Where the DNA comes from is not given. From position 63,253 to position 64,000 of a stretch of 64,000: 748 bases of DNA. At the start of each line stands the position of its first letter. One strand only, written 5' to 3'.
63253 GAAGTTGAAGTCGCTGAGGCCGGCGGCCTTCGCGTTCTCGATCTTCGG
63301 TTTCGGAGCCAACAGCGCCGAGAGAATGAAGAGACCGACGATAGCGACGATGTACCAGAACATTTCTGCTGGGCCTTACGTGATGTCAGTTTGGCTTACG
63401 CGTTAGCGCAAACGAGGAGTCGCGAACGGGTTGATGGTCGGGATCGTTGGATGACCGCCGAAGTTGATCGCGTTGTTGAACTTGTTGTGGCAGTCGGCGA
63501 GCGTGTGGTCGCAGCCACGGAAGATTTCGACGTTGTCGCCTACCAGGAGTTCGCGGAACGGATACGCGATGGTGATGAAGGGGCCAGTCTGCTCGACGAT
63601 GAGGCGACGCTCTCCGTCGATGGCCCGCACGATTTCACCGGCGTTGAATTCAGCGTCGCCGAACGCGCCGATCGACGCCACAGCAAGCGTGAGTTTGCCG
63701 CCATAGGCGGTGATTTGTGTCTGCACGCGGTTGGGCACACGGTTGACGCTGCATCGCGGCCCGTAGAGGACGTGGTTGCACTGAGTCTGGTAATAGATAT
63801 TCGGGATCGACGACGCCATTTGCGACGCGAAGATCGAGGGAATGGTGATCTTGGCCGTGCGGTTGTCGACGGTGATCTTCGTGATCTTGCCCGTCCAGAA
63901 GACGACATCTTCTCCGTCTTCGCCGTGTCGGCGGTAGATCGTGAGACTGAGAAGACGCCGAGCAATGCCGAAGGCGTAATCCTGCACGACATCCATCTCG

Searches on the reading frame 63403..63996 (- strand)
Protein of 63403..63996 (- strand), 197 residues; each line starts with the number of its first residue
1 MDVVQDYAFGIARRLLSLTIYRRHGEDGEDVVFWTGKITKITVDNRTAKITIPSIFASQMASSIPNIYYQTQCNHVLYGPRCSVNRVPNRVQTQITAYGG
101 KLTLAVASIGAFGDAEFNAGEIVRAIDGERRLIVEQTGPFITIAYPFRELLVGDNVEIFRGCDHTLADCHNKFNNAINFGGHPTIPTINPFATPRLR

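Call 50: search_protein_families(library=pfam, proteins=[window:63403-63996:-], max_evalue=0.01)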
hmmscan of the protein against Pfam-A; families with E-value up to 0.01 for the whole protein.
window:63403-63996:- (197 aa): 2 families
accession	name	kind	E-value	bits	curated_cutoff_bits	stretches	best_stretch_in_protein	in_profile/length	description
PF09356.15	Phage_BR0599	-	7.7e-15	55.5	22.9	1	129-187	18-78/80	Phage conserved hypothetical protein BR0599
PF09931.15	Phage_phiJL001_Gp84_N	-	7.9e-06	26.6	26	1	29-85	106-160/160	Baseplate hub protein, N-terminal attachment domain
